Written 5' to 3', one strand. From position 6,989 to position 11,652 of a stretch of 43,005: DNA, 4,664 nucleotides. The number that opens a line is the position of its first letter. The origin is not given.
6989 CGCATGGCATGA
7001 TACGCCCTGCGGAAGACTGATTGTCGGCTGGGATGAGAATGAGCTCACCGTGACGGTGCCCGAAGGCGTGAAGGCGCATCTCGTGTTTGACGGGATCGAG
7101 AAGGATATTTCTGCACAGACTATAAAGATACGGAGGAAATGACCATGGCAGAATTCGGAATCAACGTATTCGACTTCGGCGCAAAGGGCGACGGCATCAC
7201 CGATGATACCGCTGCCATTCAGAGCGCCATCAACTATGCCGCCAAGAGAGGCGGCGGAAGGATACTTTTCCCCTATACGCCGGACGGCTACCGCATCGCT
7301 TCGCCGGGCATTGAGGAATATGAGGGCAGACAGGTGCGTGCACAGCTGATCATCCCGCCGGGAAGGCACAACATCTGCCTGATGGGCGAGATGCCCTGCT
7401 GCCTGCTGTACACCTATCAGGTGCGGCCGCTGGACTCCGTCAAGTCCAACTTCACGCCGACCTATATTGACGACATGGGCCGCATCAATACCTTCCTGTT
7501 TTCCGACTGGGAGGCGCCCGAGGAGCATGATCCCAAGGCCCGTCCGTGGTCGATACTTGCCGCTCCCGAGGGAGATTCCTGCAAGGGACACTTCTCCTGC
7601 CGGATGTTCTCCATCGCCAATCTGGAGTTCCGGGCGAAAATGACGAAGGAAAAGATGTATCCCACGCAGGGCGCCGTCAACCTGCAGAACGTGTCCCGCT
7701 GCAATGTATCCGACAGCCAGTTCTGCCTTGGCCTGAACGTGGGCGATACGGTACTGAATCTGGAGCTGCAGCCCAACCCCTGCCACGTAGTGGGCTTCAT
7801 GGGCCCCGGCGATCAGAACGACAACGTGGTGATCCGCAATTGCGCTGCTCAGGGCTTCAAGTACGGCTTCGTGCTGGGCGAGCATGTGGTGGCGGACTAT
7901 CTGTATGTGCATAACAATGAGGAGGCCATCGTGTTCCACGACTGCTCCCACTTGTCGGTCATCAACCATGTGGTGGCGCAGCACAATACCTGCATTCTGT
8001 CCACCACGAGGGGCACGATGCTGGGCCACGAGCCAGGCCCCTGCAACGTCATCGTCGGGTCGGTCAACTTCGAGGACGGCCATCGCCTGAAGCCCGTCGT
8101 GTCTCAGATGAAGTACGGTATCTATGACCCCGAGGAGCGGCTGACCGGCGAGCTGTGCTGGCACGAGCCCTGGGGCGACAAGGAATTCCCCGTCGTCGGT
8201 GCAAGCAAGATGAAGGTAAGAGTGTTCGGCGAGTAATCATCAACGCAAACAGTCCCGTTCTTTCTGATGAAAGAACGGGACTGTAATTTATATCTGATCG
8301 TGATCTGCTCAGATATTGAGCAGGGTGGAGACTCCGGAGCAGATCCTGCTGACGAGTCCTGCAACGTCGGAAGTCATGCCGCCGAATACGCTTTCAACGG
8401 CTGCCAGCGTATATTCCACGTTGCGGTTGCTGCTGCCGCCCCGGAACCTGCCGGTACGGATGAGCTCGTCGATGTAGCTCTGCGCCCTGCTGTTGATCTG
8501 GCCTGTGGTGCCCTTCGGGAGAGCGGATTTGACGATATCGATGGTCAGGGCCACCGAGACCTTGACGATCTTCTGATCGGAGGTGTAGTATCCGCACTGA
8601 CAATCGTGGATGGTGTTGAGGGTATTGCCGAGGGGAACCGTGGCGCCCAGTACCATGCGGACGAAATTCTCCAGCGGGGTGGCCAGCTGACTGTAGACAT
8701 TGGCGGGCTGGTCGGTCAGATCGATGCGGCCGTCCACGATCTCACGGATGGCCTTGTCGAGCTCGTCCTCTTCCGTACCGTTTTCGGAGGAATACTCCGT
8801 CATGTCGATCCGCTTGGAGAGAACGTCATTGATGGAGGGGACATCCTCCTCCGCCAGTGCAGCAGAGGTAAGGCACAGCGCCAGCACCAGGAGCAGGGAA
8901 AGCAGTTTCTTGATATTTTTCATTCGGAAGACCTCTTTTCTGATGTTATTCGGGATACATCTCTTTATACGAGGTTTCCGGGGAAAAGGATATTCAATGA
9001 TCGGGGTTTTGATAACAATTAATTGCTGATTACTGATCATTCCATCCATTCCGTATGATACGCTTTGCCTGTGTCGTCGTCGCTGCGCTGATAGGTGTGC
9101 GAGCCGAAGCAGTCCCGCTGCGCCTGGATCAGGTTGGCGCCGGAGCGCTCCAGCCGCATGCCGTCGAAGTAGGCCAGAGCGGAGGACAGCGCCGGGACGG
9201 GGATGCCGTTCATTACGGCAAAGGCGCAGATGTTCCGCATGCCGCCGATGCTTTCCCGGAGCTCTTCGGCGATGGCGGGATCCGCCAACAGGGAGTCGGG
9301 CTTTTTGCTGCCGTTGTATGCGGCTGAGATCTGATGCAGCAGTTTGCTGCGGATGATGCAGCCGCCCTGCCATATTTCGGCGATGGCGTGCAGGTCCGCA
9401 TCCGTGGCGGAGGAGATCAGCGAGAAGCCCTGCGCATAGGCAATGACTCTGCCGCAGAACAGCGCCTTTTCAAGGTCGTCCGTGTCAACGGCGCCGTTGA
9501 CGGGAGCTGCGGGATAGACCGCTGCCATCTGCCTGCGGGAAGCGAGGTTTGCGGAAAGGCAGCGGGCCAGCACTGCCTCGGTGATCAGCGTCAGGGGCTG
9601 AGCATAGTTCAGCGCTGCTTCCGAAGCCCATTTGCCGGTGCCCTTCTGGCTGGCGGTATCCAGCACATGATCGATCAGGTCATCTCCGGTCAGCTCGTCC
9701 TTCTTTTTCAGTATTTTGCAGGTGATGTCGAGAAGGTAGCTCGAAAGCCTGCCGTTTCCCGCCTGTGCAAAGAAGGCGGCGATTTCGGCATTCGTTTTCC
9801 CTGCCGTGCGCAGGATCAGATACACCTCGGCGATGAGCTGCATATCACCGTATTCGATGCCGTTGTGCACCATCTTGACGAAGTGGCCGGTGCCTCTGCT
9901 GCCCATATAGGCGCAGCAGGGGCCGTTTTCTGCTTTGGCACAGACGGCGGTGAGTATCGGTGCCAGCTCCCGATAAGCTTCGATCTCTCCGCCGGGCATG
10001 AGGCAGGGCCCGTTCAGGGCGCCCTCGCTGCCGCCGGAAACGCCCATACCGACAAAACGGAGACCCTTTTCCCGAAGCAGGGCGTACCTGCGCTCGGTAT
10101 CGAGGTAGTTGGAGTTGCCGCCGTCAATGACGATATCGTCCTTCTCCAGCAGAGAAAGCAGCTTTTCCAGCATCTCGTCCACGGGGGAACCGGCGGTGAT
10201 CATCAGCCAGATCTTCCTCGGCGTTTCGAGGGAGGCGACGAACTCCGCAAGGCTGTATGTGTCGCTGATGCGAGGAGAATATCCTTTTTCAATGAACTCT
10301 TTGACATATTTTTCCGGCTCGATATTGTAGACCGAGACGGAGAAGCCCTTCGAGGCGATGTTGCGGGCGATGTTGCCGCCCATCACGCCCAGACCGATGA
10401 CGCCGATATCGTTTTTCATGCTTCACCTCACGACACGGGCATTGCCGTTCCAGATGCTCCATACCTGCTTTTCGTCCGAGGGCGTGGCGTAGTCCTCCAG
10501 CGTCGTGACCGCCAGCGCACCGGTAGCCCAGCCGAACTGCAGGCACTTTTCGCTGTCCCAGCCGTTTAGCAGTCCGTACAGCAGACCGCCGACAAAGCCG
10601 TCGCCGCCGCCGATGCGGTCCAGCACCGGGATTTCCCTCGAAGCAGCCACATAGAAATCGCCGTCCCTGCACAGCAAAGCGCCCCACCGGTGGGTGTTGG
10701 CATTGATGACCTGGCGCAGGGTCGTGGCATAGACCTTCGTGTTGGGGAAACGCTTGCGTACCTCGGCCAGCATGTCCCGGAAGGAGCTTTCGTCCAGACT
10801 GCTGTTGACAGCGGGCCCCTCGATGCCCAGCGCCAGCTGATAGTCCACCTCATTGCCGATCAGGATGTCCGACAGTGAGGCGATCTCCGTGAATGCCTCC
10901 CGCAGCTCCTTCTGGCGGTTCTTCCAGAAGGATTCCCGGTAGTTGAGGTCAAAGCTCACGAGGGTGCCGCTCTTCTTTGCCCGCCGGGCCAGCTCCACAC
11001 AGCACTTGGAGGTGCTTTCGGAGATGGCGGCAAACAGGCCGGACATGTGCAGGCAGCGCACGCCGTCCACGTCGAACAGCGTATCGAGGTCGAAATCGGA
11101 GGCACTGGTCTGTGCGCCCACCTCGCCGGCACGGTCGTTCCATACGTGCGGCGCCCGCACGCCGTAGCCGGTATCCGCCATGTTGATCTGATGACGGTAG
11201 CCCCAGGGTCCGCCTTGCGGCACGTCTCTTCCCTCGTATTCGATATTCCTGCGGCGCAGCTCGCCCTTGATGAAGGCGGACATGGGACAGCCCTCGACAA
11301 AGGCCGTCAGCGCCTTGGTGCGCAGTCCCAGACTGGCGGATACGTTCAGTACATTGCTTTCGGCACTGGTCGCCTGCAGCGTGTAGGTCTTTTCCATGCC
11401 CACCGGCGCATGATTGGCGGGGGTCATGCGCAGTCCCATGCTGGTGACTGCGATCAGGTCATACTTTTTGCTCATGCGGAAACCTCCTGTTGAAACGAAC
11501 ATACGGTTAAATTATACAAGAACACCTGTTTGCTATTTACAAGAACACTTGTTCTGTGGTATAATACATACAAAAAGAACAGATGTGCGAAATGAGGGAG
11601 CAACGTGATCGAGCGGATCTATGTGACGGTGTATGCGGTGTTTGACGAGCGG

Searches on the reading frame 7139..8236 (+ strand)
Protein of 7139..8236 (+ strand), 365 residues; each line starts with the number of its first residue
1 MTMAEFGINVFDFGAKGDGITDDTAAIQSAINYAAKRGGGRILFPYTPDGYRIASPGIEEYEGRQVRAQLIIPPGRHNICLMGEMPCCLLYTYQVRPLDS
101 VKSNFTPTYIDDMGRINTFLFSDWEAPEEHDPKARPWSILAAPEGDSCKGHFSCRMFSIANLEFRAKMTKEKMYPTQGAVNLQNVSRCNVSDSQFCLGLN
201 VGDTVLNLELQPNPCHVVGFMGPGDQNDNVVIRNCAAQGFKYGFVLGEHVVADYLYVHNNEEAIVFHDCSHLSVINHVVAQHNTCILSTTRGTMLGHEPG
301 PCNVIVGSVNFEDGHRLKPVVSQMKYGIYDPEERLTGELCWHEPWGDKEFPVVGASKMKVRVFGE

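Call 93: search_protein_families(library=pfam, proteins=[window:7139-8236:+], max_evalue=0.00001)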
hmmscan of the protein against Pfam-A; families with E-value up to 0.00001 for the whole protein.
window:7139-8236:+ (365 aa): 1 family
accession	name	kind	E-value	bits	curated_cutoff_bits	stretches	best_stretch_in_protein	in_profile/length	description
PF12708.12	Pect-lyase_RHGA_epim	-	7.8e-12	45.9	27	1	8-46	2-41/213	Rhamnogalacturonase A/epimerase, pectate lyase-like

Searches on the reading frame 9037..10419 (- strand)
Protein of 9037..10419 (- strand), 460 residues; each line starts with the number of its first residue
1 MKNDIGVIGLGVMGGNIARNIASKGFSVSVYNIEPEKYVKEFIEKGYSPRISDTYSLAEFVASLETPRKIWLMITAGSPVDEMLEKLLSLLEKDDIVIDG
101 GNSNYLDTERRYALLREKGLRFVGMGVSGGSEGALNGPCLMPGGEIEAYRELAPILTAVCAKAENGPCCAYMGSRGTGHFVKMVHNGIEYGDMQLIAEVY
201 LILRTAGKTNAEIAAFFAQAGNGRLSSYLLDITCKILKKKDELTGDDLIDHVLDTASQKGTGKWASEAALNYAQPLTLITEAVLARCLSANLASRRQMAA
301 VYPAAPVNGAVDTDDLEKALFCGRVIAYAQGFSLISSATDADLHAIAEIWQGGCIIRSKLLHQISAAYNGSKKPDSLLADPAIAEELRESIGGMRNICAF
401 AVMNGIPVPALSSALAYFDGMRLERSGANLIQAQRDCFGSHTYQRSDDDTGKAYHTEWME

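Call 93: search_protein_families(library=pfam, proteins=[window:9037-10419:-], max_evalue=0.00001)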
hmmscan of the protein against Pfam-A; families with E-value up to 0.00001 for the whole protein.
window:9037-10419:- (460 aa): 3 families
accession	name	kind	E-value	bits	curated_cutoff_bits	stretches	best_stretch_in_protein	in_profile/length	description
PF00393.24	6PGD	-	1.3e-100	337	27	1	178-458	1-290/290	6-phosphogluconate dehydrogenase, C-terminal domain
PF03446.21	NAD_binding_2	-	6.3e-46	156.8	21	1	4-170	1-157/161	NAD binding domain of 6-phosphogluconate dehydrogenase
PF02737.24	3HCDH_N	-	1e-05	26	22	0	5-38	2-35/180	3-hydroxyacyl-CoA dehydrogenase, NAD binding domain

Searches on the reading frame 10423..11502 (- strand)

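Call 93: search_protein_families(library=pfam, proteins=[window:10423-11502:-], max_evalue=0.00001)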
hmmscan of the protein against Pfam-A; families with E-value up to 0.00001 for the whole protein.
window:10423-11502:- (359 aa): 1 family
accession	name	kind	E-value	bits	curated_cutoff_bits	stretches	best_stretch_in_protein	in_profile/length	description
PF00294.29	PfkB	-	5.2e-21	75.7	25.8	1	140-337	122-295/302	pfkB family carbohydrate kinase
